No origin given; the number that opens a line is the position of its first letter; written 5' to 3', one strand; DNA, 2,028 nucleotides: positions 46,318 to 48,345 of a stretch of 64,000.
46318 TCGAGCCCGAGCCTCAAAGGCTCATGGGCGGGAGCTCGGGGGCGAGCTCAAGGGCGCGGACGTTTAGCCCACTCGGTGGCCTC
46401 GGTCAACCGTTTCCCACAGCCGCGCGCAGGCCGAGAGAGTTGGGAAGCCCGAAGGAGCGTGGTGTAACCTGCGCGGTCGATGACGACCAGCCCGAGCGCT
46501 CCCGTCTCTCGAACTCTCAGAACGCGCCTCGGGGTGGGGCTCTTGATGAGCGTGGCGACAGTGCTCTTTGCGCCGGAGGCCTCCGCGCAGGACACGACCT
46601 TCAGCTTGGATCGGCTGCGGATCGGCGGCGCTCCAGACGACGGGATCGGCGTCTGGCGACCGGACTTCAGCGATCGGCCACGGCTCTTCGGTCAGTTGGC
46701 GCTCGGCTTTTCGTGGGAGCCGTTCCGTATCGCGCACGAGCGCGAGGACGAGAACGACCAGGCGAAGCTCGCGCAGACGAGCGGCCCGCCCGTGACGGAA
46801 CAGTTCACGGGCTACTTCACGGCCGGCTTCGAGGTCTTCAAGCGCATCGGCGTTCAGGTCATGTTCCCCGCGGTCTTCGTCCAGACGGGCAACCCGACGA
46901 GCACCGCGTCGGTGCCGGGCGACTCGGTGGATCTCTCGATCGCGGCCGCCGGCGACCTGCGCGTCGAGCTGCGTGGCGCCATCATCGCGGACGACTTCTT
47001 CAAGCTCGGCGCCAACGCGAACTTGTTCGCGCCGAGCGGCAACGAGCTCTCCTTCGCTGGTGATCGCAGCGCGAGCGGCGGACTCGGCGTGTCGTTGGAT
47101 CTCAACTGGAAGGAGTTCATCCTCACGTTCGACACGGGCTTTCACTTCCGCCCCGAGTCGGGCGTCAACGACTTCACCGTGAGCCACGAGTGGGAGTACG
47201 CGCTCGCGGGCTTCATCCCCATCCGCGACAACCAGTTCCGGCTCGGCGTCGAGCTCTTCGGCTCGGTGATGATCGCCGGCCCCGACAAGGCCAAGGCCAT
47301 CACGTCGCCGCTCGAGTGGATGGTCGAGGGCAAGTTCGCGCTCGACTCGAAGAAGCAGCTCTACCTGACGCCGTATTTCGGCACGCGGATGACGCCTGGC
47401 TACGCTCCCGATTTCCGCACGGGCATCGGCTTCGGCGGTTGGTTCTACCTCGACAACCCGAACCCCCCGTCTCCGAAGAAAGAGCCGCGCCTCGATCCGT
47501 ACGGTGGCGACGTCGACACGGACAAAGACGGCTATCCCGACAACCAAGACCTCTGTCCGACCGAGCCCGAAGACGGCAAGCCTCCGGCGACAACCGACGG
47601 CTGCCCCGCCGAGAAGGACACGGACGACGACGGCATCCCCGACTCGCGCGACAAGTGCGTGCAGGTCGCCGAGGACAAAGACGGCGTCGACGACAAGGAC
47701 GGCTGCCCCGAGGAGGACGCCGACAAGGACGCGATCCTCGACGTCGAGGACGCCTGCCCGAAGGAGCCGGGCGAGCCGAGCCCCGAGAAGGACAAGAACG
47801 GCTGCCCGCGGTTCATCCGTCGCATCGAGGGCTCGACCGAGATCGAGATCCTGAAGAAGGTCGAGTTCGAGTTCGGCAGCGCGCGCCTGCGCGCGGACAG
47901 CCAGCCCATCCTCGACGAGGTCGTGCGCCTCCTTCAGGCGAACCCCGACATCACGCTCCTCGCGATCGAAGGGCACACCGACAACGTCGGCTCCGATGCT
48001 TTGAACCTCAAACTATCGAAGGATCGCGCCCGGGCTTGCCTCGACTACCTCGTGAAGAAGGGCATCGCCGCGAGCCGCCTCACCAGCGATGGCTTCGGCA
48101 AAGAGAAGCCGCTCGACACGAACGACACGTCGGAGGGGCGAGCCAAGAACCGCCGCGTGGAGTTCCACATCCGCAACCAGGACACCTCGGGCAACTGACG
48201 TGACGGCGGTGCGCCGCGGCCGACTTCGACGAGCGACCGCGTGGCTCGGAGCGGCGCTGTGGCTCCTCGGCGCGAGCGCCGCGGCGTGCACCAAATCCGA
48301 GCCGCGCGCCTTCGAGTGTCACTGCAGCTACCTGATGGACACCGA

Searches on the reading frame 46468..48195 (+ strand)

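Call 88: search_protein_families(library=pfam, proteins=[window:46468-48195:+], max_evalue=0.001)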
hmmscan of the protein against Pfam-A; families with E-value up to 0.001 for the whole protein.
window:46468-48195:+ (576 aa): 2 families
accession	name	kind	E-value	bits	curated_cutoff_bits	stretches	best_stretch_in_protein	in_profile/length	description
PF00691.25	OmpA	-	2.9e-22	79.3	27.2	1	467-562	2-98/98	OmpA family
PF02412.23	TSP_3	-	2.8e-08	33.7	25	0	377-402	10-33/36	Thrombospondin type 3 repeat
